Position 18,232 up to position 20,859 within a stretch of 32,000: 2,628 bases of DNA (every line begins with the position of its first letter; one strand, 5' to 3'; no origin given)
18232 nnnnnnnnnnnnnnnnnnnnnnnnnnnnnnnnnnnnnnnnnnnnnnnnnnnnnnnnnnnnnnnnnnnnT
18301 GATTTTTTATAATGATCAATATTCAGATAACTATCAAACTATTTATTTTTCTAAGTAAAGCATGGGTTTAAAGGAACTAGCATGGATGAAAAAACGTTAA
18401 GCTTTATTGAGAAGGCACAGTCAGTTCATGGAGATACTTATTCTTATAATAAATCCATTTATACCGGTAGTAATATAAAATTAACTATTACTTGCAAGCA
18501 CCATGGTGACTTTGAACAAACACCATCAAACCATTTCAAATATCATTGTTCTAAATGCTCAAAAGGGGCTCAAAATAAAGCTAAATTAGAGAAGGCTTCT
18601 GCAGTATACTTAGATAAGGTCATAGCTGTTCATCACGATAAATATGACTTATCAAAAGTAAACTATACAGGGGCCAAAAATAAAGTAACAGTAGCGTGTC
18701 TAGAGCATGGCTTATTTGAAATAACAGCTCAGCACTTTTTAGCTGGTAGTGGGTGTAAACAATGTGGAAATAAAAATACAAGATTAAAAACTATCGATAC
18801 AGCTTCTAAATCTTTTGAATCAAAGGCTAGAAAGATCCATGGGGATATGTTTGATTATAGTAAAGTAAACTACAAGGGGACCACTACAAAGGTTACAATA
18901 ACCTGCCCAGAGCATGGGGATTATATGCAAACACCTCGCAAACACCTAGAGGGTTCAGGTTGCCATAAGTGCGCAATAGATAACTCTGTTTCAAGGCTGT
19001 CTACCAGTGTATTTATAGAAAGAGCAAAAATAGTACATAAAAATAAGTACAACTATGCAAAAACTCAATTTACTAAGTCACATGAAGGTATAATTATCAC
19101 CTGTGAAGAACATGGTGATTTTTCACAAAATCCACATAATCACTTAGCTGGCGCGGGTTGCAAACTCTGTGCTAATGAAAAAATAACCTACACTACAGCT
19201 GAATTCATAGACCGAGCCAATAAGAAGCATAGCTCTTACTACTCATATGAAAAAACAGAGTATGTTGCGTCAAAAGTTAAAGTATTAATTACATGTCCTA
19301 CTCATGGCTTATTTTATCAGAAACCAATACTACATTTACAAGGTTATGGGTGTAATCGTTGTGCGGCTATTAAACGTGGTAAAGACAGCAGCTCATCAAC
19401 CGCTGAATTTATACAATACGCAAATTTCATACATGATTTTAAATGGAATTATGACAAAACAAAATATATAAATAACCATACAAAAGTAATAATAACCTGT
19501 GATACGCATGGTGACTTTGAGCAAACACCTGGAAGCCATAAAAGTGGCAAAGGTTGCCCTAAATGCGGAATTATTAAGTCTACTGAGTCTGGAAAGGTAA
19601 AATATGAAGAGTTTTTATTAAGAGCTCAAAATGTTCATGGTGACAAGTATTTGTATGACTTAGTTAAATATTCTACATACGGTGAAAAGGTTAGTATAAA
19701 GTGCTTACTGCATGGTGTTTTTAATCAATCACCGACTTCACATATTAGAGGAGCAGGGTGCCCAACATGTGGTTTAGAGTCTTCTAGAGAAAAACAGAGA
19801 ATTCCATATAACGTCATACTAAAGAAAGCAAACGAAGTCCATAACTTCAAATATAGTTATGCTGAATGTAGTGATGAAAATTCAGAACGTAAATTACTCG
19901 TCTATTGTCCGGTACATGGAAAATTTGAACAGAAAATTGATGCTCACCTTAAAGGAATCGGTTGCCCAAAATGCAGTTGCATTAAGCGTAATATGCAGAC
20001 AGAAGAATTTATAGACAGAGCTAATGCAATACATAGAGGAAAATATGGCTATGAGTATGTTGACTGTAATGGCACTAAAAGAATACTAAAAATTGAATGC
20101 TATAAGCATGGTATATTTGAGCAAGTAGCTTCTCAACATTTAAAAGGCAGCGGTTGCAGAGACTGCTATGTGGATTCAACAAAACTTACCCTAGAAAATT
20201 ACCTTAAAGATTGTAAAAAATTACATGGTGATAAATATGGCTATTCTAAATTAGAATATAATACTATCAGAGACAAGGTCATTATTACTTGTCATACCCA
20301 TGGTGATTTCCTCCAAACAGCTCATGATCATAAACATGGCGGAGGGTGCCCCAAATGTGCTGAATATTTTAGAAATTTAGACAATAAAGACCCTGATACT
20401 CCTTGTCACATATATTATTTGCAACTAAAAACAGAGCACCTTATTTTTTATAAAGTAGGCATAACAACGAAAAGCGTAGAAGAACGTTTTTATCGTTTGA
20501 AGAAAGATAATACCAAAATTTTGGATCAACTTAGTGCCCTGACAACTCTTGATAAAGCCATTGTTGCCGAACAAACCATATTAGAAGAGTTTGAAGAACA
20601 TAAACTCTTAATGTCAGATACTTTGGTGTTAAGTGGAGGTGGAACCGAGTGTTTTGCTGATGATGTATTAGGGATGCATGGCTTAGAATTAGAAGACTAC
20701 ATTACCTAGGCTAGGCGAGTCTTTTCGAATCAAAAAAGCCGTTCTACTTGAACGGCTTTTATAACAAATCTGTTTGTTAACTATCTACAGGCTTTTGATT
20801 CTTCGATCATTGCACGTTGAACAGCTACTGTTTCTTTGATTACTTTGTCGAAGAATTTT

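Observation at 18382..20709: Ten consecutive zinc-ribbon modules feeding a T5orf172-type GIY-YIG domain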

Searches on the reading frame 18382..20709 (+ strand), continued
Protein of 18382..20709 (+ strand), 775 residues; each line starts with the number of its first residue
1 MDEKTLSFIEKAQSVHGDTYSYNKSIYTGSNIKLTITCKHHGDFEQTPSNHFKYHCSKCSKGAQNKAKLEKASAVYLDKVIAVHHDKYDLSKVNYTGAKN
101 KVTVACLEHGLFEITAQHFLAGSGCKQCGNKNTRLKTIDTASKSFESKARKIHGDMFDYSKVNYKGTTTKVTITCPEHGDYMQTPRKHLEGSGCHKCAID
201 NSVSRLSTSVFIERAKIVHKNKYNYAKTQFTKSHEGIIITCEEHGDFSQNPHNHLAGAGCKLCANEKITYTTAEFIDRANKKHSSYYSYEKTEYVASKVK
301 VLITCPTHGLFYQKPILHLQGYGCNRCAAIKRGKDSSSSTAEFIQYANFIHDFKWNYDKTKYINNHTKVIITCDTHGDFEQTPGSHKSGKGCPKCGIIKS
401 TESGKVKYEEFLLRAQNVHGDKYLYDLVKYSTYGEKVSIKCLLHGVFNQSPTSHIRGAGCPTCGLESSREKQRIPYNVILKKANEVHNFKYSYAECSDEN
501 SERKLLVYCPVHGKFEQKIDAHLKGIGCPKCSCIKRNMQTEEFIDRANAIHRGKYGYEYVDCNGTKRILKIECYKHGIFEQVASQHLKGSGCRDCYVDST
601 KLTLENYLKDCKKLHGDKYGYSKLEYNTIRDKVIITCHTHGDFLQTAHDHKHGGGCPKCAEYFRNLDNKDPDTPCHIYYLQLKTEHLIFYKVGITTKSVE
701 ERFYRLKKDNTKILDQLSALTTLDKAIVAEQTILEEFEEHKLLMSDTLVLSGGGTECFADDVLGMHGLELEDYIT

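Call 74: find_encoding_contigs(protein=P0050, flank=8000, max_places=2)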
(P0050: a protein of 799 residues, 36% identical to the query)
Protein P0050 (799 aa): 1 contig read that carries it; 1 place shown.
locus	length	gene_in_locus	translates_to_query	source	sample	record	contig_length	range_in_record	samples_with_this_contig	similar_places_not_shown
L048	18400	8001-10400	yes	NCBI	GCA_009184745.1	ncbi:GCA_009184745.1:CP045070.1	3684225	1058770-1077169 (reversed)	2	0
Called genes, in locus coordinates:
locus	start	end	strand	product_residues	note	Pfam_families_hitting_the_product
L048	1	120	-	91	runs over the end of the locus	-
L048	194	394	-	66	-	-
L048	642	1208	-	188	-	PF00239:Resolvase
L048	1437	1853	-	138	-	-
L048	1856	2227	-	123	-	-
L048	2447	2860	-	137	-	-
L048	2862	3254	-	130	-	-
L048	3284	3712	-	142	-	-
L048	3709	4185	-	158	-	-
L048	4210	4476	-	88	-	-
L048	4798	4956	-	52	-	-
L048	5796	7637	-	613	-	-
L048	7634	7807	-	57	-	PF13551:HTH_29 (faint), PF02796:HTH_7 (weak)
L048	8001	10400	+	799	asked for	PF14311:DUF4379 (faint), PF23545:Zn_ribbon_HMPTM (faint), PF05265:DUF723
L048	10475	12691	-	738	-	PF02463:SMC_N (faint), PF13166:AAA_13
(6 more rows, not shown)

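Call 75: find_encoding_contigs(protein=P0095, flank=8000, max_places=2)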
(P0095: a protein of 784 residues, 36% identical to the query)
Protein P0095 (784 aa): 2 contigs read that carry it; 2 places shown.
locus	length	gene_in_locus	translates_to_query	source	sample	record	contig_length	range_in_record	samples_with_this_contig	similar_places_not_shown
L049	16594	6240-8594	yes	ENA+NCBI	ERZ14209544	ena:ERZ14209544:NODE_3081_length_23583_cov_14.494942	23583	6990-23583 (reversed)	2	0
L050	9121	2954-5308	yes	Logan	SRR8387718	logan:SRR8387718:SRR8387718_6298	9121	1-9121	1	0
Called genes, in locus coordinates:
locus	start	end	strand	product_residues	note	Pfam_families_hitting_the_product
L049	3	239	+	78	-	?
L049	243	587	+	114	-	-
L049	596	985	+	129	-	PF19480:DUF6016, PF07883:Cupin_2 (faint)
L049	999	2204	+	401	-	PF01370:Epimerase, PF14667:Polysacc_synt_C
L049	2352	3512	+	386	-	PF02350:Epimerase_2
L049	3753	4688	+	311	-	PF14253:AbiH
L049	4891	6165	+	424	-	PF13289:SIR2_2 (faint)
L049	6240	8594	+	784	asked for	PF05265:DUF723, PF14311:DUF4379 (faint), PF05265:DUF723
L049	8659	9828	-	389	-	PF01381:HTH_3 (faint), PF06114:Peptidase_M78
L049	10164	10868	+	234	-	PF14452:Multi_ubiq, PF14462:Prok-E2_E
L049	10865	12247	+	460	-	PF00899:ThiF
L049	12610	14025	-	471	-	PF00589:Phage_integrase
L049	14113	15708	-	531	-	PF03050:DDE_Tnp_IS66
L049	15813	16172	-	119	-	PF05717:TnpB_IS66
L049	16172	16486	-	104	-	-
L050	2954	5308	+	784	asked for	PF05265:DUF723, PF14311:DUF4379 (faint), PF05265:DUF723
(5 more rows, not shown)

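Call 76: find_encoding_contigs(protein=P0031, flank=8000, max_places=2)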
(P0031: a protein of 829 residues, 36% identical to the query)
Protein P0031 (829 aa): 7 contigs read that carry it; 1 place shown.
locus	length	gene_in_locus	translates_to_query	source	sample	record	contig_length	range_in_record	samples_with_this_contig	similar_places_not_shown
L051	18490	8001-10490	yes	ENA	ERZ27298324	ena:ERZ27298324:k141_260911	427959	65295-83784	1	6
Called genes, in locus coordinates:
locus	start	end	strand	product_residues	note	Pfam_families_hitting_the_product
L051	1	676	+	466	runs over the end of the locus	PF03796:DnaB_C, PF06745:ATPase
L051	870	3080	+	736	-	PF01228:Gly_radical (faint), PF03477:ATP-cone, PF13597:NRDD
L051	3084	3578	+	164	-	PF13353:Fer4_12, PF04055:Radical_SAM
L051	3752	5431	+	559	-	PF02518:HATPase_c, PF13589:HATPase_c_3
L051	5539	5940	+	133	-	PF01541:GIY-YIG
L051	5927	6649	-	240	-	PF01555:N6_N4_Mtase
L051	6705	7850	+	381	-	PF26809:Phage_T4_gp13 (faint)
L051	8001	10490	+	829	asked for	PF05265:DUF723, PF12928:tRNA_int_end_N2 (faint), PF14311:DUF4379 (faint), PF27677:EGY3_M (faint), PF10590:PNP_phzG_C (faint), PF05265:DUF723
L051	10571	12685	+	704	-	PF00176:SNF2-rel_dom (weak), PF04851:ResIII, PF00270:DEAD, PF05148:Methyltransf_8, PF08241:Methyltransf_11 (faint)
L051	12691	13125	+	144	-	-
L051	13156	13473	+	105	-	-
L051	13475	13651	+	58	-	-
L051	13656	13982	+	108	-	-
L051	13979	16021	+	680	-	PF07715:Plug (weak)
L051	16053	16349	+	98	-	-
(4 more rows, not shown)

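Call 77: find_related_loci(query=window:18382-20706:+, collection=viral_contigs, flank=6000)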
Query window:18382-20706:+ (775 aa) in viral_contigs; peptide patterns used: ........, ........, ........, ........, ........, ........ (x = any residue, [..] = any of these).
6 stretches matched a pattern; 2 encode a relative of the query (tblastn E <= 1e-3); 2 distinct loci.
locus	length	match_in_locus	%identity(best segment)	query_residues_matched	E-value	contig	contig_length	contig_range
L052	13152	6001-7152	38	5-659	7e-47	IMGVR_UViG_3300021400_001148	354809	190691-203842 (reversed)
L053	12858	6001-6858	32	1-669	1e-34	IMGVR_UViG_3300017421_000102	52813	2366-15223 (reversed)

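Call 84: search_protein_families(library=pfam, proteins=[L044:1-1011:+, L004:9759-10559:+, L004:10614-11138:+], max_evalue=0.01)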
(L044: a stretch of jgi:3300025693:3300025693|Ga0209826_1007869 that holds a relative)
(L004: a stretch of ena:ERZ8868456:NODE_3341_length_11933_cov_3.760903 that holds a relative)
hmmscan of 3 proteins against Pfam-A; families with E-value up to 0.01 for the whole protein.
L044:1-1011:+ (336 aa): 1 family
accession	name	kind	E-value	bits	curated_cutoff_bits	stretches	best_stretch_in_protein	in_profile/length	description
PF03050.20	DDE_Tnp_IS66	-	2.6e-57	194.9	23.1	1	66-304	2-236/284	Transposase IS66 family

L004:9759-10559:+ (267 aa): 3 families
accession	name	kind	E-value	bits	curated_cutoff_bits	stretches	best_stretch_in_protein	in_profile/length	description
PF21817.3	CapR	-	8.7e-13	48.7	24.2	2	224-264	14-66/67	CapR homology domain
PF14311.12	DUF4379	-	9.7e-06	26.1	24.5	0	233-265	21-54/56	Probable Treble clef zinc finger domain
PF13237.11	Fer4_10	-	4.1e-05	23.9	25.5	0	200-220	11-22/53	4Fe-4S dicluster domain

L004:10614-11138:+ (175 aa): 3 families
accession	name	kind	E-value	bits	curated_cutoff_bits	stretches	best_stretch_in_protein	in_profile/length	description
PF13455.12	MUG113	-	0.00013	23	22.3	1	66-122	2-55/73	Meiotically up-regulated gene 113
PF10544.15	T5orf172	-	0.00013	22.8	20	1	52-131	3-87/101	T5orf172 domain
PF21817.3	CapR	-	0.006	17.2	24.2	0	2-40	20-67/67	CapR homology domain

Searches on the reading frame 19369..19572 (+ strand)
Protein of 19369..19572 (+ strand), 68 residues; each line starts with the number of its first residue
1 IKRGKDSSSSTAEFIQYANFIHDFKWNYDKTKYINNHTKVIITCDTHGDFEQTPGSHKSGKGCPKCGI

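Call 50: search_protein_representatives(alignment_id=A2)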
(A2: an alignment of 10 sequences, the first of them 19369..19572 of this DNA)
Query: 10 sequences, 68 profile positions. Proteins with E-value up to 0.001 (for the whole library): 32002; up to 1e-10: 25779; up to 1e-30: 15208. The best 150 are listed.
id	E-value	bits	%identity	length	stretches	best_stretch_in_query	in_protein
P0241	0.0e+00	1007.6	-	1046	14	2-67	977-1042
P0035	9.0e-215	711.3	-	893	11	3-68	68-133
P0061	5.2e-214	708.8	-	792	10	5-68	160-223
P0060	2.7e-210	696.9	-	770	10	8-67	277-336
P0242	1.8e-208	691.1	-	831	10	2-67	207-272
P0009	8.0e-202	669.8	-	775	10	6-67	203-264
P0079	8.6e-197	653.7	-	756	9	5-67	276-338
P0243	1.5e-196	652.9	-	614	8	8-67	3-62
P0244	2.8e-195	648.8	-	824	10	9-67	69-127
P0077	1.3e-194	646.7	-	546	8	8-67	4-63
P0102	3.1e-194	645.5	-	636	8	7-68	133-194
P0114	3.1e-191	635.9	-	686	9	4-67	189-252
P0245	2.5e-188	626.5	-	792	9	3-67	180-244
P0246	9.1e-187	621.6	-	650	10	9-67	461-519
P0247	8.7e-185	615.2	-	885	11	7-67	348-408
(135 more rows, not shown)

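Call 72: search_solved_structures(query=A2, max_evalue=10, show_alignments=3)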
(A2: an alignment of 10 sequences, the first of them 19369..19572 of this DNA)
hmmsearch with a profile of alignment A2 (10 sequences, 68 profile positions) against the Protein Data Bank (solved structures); distinct sequences matched with E-value up to 10: 0.

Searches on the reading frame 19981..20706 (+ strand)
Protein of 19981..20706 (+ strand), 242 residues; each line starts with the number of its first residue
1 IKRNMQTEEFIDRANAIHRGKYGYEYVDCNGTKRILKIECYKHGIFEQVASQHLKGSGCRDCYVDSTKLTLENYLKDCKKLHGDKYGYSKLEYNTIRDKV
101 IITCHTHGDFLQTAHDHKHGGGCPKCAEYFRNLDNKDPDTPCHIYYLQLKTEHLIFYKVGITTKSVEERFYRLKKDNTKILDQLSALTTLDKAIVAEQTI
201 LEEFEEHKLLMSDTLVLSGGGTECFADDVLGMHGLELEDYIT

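Call 53: predict_structure(alignment_id=A3)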
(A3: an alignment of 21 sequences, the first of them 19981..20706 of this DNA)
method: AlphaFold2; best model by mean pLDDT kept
length: 242 residues; sequences in the alignment: 21
mean_pLDDT: 92.2   pTM: 0.67
mean pLDDT of the five models: 92.2, 88.2, 88.0, 87.7, 86.7
residues with pLDDT >= 90: 190; 70-90: 50; 50-70: 1; < 50: 1
segments of 3 or more residues with pLDDT < 50: none
pLDDT, mean of each block of 10 residues (from residue 1): 84 94 94 94 95 93 80 91 93 87 93 92 90 91 96 96 89 93 95 95 96 91 95 94 86
secondary structure, 60 per line:
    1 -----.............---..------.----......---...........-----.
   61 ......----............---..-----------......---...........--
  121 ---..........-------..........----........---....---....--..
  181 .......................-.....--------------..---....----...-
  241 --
elements in order: H7-18 E35-40 E44-49 H50-54 H60-66 H71-82 E99-104 E108-113 H114-118 H124-133 E141-150 E155-162 H166-169 H173-176 E179-189 H190-203 H229-232

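Call 56: fold_search(model_id=the predicted structure, library=pdb)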
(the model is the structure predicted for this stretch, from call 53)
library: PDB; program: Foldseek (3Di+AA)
matches with E <= 10: 312; with E <= 0.001: 0
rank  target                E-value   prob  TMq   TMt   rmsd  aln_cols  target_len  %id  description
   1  1woj                  3.7e-01  0.02  0.09  0.10  21.0       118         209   14  Crystal structure of human phosphodiesterase (released 2005-03-15)
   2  7ns8                  4.5e-01  0.16  0.13  0.19  12.3        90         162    8  Triphosphate tunnel metalloenzyme from Sulfolobus acidocaldarius (released 2021-06-02)
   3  7nvr_l                4.8e-01  0.04  0.14  0.09  18.2       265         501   11  Human Mediator with RNA Polymerase II Pre-initiation complex (released 2021-05-05)
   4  3nix_F                5.1e-01  0.03  0.12  0.08  21.4       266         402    8  Crystal structure of flavoprotein/dehydrogenase from Cytophaga hutchinsonii. Northeast Structural Genomics Consortium  (released 2010-06-30)
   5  3t0p_A                5.4e-01  0.01  0.09  0.07  23.1       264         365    9  Crystal structure of a Putative DNA polymerase III beta subunit (EUBREC_0002; ERE_29750) from Eubacterium rectale ATCC (released 2011-08-10)
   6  9cxh_A                5.7e-01  0.02  0.13  0.06  16.1       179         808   13  Structure of PDE6C in complex with the rod inhibitory p gamma subunit in the presence of cGMP (released 2024-12-18)
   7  7nsf                  6.1e-01  0.14  0.14  0.18  10.3       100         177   10  Triphosphate tunnel metalloenzyme from Sulfolobus acidocaldarius in complex with triphosphate and magnesium (released 2021-06-02)
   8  3swj                  8.3e-01  0.04  0.12  0.12  13.3       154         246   10  Crystal structure of Campylobacter jejuni ChuZ (released 2011-11-09)
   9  4z5v_B                9.4e-01  0.02  0.11  0.16  19.8       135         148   10  Crystal Structure of MHV ns2 PDE Domain (released 2016-02-10)
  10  5fjm_A                1.1e+00  0.04  0.13  0.08  13.6       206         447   11  Structure of L-Amino acid deaminase from Proteus myxofaciens (released 2016-04-06)
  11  9cxg_A                1.1e+00  0.02  0.10  0.05  15.9       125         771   15  Structure of PDE6C in complex with inhibitory cone p gamma in the presence of cGMP (released 2024-12-18)
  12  3n6w                  1.1e+00  0.04  0.11  0.08  19.2       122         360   20  Crystal structure of human gamma-butyrobetaine hydroxylase (released 2010-07-21)
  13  5n8l_MODEL_1_A        1.1e+00  0.02  0.10  0.13  14.2       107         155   12  Structure of TRBP dsRBD 1 and 2 in complex with a 19 bp siRNA (Complex B) (released 2018-02-21)
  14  3nix_D                1.1e+00  0.01  0.11  0.08  21.4       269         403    8  Crystal structure of flavoprotein/dehydrogenase from Cytophaga hutchinsonii. Northeast Structural Genomics Consortium  (released 2010-06-30)
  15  7ns9                  1.2e+00  0.11  0.14  0.18  10.0        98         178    9  Triphosphate tunnel metalloenzyme from Sulfolobus acidocaldarius in complex with triphosphate and calcium (released 2021-06-02)
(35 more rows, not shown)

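Call 57: search_solved_structures(query=A3, max_evalue=10, show_alignments=2)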
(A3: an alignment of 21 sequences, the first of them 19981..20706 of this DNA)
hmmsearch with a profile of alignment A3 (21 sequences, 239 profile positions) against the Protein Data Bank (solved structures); distinct sequences matched with E-value up to 10: 0.
